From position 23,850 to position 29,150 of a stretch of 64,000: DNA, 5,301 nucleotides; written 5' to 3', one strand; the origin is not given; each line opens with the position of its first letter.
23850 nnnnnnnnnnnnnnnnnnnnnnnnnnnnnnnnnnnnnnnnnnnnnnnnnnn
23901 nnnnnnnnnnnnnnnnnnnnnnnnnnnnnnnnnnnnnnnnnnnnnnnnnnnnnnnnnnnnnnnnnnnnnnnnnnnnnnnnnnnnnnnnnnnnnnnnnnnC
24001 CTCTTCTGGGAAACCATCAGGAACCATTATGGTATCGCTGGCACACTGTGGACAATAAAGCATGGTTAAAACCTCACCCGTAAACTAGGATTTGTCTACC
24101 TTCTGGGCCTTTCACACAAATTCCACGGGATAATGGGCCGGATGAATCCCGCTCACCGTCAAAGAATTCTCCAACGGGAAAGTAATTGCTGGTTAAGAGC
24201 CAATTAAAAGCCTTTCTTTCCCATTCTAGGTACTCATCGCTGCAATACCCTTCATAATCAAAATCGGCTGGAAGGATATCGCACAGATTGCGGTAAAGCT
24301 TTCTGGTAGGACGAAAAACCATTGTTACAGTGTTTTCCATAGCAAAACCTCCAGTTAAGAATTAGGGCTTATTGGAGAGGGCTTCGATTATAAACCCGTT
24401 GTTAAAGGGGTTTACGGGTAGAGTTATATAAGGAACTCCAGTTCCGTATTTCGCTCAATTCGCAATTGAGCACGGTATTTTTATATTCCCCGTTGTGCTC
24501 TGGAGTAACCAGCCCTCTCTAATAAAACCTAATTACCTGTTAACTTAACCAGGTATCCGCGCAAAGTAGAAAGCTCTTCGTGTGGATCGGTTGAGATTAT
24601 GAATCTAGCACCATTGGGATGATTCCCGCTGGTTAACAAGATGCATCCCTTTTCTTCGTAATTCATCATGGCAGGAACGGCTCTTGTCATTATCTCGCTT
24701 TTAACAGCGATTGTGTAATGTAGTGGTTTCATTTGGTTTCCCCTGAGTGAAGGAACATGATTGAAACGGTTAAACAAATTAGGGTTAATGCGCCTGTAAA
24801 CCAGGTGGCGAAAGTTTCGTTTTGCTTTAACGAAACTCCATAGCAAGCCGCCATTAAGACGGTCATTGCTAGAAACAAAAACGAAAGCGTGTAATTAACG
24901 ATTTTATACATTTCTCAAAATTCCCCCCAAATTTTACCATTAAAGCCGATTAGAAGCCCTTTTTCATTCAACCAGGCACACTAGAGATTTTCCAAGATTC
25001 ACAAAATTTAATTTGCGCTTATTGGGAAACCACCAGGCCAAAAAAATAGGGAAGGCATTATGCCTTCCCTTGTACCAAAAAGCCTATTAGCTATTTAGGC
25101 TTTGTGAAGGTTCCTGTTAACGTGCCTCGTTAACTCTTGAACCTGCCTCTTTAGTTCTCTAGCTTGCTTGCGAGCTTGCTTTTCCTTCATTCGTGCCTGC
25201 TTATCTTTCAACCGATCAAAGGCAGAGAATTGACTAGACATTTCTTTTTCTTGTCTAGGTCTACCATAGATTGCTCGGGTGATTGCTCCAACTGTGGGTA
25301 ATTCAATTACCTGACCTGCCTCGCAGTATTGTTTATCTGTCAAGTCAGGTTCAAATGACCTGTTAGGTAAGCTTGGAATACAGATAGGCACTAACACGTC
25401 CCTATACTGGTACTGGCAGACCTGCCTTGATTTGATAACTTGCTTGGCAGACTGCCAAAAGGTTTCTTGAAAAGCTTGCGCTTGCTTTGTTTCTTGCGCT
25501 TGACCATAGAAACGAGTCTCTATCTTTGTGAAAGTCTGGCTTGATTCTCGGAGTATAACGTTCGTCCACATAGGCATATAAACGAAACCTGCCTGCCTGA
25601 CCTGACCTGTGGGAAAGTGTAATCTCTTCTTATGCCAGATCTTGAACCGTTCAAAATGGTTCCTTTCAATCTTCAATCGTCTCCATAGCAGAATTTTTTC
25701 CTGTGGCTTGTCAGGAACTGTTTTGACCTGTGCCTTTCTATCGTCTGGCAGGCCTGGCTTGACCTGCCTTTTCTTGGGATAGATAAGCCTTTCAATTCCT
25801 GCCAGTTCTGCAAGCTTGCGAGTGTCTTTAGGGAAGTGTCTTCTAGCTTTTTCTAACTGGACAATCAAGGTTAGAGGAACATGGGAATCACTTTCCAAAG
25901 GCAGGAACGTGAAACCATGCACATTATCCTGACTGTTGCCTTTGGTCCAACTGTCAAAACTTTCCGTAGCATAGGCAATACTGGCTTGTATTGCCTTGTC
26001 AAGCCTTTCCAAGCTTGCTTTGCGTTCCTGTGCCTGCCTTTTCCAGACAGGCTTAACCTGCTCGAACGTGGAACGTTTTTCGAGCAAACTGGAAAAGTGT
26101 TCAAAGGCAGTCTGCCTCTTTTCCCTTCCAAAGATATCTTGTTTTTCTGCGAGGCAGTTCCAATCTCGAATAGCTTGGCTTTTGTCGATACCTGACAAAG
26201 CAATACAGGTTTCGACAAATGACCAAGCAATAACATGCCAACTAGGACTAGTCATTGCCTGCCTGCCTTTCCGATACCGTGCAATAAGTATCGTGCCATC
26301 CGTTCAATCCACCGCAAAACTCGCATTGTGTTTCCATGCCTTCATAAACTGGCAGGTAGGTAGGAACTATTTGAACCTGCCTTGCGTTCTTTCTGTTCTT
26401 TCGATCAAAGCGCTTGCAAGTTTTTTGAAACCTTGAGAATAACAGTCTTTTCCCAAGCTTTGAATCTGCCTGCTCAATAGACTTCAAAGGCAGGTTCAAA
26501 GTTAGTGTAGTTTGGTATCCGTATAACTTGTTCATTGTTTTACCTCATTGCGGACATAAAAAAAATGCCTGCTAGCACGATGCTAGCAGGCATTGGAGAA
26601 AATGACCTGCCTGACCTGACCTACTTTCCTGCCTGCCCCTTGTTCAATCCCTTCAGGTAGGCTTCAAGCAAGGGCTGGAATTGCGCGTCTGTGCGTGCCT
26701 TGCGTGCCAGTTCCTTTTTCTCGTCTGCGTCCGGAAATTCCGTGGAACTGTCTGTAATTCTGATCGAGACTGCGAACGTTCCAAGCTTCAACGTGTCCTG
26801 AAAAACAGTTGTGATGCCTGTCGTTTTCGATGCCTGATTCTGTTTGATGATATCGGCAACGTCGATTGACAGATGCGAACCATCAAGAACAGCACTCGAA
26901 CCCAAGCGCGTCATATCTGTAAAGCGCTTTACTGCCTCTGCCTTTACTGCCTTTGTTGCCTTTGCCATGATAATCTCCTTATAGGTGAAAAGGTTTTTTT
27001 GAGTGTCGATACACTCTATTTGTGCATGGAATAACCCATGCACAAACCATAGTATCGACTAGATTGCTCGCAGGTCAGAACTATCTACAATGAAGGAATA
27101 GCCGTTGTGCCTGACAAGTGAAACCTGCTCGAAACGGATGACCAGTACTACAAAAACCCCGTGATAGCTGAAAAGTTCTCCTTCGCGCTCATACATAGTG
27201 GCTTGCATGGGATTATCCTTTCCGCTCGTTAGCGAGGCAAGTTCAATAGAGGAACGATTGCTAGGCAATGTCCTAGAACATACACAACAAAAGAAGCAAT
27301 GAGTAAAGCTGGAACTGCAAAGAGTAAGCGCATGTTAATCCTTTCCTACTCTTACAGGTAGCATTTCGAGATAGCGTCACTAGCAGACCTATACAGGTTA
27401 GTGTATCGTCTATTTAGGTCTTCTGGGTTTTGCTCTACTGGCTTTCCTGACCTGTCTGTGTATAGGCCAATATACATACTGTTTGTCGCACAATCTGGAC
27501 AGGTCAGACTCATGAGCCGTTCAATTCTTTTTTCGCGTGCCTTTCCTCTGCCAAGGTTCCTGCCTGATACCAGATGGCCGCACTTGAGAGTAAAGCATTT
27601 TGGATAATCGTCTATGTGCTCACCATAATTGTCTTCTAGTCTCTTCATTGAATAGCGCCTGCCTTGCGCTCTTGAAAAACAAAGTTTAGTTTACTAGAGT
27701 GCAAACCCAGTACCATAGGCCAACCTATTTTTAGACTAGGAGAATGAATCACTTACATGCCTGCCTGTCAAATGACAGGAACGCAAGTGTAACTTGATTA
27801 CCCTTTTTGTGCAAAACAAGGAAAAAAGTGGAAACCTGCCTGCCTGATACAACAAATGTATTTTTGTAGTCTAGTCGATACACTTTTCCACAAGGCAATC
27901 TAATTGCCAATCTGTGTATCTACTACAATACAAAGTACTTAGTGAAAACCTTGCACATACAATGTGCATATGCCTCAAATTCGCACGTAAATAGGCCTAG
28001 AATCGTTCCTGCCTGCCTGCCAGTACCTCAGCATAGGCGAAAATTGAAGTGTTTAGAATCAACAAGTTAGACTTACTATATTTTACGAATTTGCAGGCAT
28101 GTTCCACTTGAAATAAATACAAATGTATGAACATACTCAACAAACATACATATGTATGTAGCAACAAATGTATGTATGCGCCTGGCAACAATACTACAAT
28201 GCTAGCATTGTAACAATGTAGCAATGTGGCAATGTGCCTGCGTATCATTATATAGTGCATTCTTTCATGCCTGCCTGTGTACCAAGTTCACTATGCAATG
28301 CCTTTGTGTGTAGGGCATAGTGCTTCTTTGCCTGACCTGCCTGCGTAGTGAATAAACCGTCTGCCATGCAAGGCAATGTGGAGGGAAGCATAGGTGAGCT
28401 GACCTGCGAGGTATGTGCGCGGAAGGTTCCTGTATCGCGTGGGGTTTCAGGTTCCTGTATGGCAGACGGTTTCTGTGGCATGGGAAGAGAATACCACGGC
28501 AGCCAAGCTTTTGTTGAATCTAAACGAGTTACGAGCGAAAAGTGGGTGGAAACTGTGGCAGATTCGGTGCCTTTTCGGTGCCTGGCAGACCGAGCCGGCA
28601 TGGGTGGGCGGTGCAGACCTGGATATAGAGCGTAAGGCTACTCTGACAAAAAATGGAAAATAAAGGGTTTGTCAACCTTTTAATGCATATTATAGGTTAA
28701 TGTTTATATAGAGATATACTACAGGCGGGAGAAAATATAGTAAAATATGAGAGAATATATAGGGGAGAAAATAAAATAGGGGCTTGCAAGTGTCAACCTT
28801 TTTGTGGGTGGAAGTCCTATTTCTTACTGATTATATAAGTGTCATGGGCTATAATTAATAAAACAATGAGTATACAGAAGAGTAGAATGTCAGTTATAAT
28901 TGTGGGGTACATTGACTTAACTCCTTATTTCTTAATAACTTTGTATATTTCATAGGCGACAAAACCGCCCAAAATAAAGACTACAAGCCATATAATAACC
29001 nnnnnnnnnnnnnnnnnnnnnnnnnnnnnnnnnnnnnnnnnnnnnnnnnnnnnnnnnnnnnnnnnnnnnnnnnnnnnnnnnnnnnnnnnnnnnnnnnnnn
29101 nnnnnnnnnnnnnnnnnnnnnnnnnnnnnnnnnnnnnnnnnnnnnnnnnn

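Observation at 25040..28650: Compositionally foreign GC-rich island with its own terminators, a basic 386-aa protein and dense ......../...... repeats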

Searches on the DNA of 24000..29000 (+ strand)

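Call 6: search_dna_similar(query=window:24000-29000:+, collection=phages, mode=near, max_rows=30)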
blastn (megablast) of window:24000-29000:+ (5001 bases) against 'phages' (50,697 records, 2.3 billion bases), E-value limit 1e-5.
No match.

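Call 34: search_dna_similar(query=window:25000-28700:+, collection=phages, mode=distant, max_rows=15, max_evalue=0.001)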
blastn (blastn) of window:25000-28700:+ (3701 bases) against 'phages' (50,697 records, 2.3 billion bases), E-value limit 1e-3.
No match.

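Call 35: search_dna_similar(query=window:25000-28700:+, collection=plasmids, mode=distant, max_rows=15, max_evalue=0.001)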
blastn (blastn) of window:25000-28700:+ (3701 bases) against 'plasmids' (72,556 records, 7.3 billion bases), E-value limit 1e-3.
No match.

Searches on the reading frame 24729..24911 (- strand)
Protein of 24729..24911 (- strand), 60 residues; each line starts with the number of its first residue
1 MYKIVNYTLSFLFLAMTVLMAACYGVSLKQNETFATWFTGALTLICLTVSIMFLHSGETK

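Call 94: search_protein_families(library=pfam, proteins=[window:24729-24911:-], max_evalue=0.05)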
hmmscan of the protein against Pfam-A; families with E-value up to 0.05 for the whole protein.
window:24729-24911:- (60 aa): 1 family
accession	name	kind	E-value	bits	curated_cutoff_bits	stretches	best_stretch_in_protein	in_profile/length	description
PF24661.1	DUF7649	-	0.014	15.9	27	1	2-53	20-71/85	Domain of unknown function (DUF7649)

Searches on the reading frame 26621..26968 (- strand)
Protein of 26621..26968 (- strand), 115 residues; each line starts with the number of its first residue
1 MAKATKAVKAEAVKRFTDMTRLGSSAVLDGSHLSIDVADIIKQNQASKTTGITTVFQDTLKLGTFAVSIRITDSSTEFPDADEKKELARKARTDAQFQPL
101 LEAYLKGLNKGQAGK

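Call 11: search_protein_families(library=phrogs, proteins=[window:26621-26968:-], max_evalue=0.01)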
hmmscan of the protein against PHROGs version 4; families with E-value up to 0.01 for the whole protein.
window:26621-26968:- (115 aa): 0 families

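Call 12: search_protein_families(library=pfam, proteins=[window:26621-26968:-], max_evalue=0.01)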
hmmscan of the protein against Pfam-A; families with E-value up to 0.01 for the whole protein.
window:26621-26968:- (115 aa): 0 families

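Call 41: find_homologous_proteins(query=window:26621-26968:-, max_evalue=0.01)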
Query window:26621-26968:- (115 aa): 1 proteins with E <= 0.01 among 19 candidates.
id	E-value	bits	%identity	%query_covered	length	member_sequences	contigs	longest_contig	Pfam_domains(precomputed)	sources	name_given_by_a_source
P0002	8.4e-65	233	100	100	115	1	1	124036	-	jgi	-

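Call 58: search_protein_families(library=ncbifam, proteins=[window:26621-26968:-], max_evalue=0.1)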
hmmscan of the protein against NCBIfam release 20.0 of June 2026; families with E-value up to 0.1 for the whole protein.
window:26621-26968:- (115 aa): 2 families
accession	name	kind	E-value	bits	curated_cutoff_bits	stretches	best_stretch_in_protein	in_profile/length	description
NF006704.0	PRK09250.1-1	equivalog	0.0048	15.8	277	1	34-93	104-164/308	class I fructose-bisphosphate aldolase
NF003219.0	PRK04191.1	equivalog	0.056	12.8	147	1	53-93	164-204/229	30S ribosomal protein S3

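Call 59: search_protein_families(library=padloc, proteins=[window:26621-26968:-], max_evalue=0.1)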
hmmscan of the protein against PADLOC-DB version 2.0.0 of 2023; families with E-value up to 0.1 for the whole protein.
window:26621-26968:- (115 aa): 0 families

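Call 60: search_solved_structures(query=window:26621-26968:-, max_evalue=1)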
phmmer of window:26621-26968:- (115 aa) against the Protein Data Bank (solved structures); distinct sequences matched with E-value up to 1: 1.
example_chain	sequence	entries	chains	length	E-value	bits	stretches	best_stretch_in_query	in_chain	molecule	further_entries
7am2_BN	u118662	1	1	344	0.69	13.4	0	67-112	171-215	mL81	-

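Call 87: predict_structure(protein=window:26621-26968:-)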
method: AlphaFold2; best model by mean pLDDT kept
length: 115 residues; sequences in the alignment: 1
mean_pLDDT: 50.8   pTM: 0.30
mean pLDDT of the five models: 50.8, 49.3, 42.1, 39.3, 37.2
residues with pLDDT >= 90: 0; 70-90: 0; 50-70: 78; < 50: 37
segments of 3 or more residues with pLDDT < 50: 1-4, 47-49, 63-80, 108-115
pLDDT, mean of each block of 10 residues (from residue 1): 48 59 54 55 52 53 47 43 52 53 51 36
secondary structure, 60 per line:
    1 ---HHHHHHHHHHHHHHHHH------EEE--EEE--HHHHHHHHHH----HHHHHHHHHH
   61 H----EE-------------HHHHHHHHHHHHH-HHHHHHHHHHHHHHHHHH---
elements in order: H4-20 E27-29 E32-34 H37-46 H51-61 H81-93 H95-112

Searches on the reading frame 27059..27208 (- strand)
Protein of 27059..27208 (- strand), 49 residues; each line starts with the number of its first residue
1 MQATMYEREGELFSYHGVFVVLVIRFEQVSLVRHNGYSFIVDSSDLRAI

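Call 58: search_protein_families(library=ncbifam, proteins=[window:27059-27208:-], max_evalue=0.1)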
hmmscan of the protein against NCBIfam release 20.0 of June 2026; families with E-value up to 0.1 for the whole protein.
window:27059-27208:- (49 aa): 0 families

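Call 59: search_protein_families(library=padloc, proteins=[window:27059-27208:-], max_evalue=0.1)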
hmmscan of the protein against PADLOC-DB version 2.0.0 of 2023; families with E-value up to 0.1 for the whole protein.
window:27059-27208:- (49 aa): 0 families

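Call 94: search_protein_families(library=pfam, proteins=[window:27059-27208:-], max_evalue=0.05)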
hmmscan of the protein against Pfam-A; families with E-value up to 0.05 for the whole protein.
window:27059-27208:- (49 aa): 0 families

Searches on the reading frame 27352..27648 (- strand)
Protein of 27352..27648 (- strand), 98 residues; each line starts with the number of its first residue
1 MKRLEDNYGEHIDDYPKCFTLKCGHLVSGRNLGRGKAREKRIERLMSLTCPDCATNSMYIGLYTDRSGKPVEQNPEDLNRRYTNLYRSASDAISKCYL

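Call 11: search_protein_families(library=phrogs, proteins=[window:27352-27648:-], max_evalue=0.01)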
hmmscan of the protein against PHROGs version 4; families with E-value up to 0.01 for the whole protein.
window:27352-27648:- (98 aa): 0 families

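Call 12: search_protein_families(library=pfam, proteins=[window:27352-27648:-], max_evalue=0.01)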
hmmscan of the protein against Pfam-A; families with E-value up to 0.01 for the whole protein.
window:27352-27648:- (98 aa): 1 family
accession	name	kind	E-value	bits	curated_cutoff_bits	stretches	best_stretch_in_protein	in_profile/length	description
PF23499.1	YnfU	-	0.0063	16.8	27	0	38-57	7-26/49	YnfU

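Call 58: search_protein_families(library=ncbifam, proteins=[window:27352-27648:-], max_evalue=0.1)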
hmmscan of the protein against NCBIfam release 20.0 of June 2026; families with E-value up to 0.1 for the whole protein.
window:27352-27648:- (98 aa): 1 family
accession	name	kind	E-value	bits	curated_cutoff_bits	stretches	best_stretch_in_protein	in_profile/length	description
NF038384.1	zinc_YnfU_fam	subfamily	0.012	15.2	36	1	38-58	7-27/52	YnfU family zinc-binding protein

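Call 59: search_protein_families(library=padloc, proteins=[window:27352-27648:-], max_evalue=0.1)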
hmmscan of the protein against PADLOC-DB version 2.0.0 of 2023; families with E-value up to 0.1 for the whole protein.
window:27352-27648:- (98 aa): 0 families

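Call 81: list_cluster_members(proteins=[P0001, P0002, window:27352-27648:-, window:26248-26535:-, window:44600-46855:-, window:48715-50007:+])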
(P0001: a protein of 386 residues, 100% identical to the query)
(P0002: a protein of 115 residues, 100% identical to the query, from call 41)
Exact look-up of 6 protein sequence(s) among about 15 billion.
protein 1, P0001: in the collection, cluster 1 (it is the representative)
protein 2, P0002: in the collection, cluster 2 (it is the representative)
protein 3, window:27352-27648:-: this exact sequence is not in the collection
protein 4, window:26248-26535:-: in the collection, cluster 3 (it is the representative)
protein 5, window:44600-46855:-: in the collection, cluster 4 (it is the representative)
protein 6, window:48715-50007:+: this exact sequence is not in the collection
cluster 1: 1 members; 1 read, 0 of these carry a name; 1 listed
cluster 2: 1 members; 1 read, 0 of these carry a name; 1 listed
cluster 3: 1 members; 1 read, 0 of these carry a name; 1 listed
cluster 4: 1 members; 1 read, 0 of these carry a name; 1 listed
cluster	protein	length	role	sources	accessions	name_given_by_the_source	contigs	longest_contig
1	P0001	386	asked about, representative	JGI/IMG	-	-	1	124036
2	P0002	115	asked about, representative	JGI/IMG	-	-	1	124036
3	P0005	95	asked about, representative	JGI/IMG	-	-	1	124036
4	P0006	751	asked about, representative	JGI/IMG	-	-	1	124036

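Call 85: find_related_loci(query=window:27352-27648:-, collection=viral_contigs, flank=6000)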
Query window:27352-27648:- (98 aa) in viral_contigs; peptide patterns used: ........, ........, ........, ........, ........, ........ (x = any residue, [..] = any of these).
10 stretches matched a pattern, but none encodes a relative of the query by tblastn (E <= 1e-3).
